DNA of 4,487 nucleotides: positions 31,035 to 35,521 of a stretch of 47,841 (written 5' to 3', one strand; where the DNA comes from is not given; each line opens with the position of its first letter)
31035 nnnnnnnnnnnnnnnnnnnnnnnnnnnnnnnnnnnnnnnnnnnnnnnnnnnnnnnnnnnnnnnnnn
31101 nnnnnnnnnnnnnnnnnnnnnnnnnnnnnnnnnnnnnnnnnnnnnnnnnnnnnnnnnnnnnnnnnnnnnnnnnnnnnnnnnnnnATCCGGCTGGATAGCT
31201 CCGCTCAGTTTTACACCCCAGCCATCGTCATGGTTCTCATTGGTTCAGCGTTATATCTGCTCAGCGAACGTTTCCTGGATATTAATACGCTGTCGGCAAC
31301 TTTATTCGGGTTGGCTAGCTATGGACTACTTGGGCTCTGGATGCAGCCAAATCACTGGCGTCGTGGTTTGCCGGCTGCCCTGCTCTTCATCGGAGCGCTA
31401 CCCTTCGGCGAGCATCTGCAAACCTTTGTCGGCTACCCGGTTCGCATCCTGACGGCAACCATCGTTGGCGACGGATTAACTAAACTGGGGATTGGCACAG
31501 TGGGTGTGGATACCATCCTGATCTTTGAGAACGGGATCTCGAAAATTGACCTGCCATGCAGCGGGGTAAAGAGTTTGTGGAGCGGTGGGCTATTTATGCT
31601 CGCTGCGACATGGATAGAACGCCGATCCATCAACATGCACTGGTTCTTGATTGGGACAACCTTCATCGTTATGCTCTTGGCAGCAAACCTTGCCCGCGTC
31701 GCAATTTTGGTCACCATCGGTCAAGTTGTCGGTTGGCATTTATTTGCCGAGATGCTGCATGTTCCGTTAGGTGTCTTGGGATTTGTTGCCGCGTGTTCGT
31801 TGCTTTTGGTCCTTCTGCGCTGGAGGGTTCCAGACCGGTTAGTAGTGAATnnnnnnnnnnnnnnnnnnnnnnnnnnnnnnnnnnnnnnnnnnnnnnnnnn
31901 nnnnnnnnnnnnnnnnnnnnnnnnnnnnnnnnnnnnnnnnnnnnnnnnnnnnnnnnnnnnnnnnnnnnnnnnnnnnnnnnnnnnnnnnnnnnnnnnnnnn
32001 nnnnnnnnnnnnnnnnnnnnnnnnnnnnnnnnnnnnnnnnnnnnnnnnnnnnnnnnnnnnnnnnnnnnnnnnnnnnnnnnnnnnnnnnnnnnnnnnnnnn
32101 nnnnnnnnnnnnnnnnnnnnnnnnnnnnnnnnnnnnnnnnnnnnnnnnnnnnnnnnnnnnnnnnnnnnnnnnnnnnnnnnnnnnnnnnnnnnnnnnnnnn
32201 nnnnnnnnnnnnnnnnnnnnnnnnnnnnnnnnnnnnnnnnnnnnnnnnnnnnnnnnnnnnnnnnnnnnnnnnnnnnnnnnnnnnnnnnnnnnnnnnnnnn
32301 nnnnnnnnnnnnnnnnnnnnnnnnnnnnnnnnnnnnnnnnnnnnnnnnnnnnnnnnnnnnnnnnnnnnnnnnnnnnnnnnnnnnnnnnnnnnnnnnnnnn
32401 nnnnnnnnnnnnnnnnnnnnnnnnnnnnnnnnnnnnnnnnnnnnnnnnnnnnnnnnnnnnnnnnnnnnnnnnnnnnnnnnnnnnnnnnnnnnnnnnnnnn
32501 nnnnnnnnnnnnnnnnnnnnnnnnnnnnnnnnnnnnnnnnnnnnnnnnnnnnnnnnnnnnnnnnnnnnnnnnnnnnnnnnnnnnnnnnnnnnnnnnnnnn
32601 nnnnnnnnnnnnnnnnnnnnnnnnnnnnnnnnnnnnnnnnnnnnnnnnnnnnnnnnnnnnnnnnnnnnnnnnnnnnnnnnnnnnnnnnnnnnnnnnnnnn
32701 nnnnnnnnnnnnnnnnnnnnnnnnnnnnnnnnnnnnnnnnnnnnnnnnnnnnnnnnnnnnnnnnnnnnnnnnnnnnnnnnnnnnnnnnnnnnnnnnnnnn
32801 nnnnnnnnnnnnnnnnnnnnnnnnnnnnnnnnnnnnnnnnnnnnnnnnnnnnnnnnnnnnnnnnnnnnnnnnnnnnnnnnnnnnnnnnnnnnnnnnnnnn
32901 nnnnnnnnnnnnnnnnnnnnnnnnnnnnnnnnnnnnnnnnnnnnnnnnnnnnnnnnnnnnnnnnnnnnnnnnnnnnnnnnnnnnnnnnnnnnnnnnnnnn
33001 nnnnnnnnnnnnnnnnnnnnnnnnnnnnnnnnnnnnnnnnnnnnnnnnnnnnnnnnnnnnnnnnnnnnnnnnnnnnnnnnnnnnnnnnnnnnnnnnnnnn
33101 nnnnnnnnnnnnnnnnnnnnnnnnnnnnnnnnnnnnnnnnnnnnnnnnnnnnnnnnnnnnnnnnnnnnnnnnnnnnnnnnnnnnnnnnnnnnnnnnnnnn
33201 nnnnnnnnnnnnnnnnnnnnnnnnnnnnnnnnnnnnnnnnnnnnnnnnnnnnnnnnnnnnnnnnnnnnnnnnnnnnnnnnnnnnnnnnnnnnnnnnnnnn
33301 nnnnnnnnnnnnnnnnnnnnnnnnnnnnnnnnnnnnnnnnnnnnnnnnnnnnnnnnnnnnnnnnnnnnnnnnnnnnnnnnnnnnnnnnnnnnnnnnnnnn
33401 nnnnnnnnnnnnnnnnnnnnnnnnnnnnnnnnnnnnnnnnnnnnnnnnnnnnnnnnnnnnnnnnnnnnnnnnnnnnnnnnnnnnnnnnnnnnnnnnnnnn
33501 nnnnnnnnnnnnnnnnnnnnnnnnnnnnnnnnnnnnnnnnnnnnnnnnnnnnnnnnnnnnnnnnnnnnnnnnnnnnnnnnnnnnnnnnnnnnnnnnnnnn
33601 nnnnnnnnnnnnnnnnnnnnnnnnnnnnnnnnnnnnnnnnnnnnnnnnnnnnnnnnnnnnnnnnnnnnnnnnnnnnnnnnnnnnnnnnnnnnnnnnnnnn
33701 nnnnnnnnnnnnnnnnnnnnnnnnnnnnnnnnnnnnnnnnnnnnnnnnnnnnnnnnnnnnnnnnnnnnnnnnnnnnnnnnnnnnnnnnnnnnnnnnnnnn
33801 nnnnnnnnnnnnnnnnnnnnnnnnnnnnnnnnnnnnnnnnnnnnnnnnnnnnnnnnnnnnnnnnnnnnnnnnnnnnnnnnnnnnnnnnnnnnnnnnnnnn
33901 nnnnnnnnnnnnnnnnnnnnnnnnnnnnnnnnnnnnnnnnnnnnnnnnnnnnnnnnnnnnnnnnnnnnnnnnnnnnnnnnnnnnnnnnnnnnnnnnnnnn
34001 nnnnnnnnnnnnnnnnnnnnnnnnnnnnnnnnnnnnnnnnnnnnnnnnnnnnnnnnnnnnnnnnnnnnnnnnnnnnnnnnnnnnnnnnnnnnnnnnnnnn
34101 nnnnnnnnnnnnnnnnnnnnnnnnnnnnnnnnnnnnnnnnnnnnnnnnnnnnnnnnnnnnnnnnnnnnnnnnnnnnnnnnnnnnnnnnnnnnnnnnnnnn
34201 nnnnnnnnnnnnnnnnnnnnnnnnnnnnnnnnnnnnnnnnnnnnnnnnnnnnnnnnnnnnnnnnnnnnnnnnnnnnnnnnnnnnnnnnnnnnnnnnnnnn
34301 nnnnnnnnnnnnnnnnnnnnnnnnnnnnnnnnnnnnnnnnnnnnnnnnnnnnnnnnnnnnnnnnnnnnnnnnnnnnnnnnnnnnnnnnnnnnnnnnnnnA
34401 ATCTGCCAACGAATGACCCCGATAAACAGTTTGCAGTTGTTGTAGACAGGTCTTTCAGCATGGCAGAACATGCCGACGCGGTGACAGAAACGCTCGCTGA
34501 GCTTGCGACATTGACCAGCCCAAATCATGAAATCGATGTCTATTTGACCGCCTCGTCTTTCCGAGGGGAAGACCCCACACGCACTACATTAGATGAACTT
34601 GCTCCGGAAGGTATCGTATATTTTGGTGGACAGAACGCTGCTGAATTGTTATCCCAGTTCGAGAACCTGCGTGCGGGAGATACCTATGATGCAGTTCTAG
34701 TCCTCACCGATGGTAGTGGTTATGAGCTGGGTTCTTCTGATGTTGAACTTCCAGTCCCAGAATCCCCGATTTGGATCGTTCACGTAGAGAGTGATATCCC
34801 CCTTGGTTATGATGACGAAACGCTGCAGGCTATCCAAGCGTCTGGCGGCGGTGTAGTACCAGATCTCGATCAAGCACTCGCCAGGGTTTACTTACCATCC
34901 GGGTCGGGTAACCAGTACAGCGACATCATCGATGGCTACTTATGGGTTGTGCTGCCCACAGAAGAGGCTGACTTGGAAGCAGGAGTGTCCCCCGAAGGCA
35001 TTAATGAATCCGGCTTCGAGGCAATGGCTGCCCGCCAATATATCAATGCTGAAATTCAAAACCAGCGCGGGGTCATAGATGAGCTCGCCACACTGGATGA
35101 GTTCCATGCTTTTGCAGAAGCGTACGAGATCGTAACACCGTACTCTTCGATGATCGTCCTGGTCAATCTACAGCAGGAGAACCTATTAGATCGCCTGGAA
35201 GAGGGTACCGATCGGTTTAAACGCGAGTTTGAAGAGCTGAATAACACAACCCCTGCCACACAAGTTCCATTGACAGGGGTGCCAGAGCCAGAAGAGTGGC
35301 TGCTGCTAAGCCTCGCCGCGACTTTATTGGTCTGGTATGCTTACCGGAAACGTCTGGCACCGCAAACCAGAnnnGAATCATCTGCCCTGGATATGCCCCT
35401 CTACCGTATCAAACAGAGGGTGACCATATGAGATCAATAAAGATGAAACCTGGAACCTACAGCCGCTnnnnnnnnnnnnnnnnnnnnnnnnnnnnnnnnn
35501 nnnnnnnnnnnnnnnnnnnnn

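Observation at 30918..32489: Exosortase with a fused EpsI-like domain, translationally coupled to its target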

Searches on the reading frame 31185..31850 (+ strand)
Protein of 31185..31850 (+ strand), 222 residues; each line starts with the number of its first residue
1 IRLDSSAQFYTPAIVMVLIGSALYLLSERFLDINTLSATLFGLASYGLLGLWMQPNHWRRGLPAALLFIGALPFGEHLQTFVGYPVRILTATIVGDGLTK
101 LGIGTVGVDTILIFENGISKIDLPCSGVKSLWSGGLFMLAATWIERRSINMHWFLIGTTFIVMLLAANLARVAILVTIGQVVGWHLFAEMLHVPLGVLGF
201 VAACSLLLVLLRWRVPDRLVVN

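Call 52: search_dna_similar(query=window:31185-31850:+, collection=plasmids, mode=protein, max_evalue=0.01, max_rows=25)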
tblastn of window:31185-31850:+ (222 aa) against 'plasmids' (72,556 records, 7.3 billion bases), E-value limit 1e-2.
No match.

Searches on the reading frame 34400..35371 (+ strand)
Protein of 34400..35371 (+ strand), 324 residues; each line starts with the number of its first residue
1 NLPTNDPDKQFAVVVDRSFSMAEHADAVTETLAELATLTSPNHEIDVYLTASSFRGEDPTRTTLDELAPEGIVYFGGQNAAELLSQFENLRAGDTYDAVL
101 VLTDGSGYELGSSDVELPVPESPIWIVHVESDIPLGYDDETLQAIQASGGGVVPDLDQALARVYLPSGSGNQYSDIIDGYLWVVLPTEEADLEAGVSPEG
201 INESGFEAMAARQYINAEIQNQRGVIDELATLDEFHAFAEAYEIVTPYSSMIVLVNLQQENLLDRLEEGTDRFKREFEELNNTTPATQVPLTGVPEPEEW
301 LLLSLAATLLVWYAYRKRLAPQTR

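Call 63: search_protein_families(library=pfam, proteins=[window:34400-35371:+], max_evalue=1)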
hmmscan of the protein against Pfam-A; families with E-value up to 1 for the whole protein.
window:34400-35371:+ (324 aa): 1 family
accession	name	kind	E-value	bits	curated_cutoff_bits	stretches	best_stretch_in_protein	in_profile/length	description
PF18610.7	Peripla_BP_7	-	0.24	12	36.8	0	213-239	36-62/71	Periplasmic binding protein domain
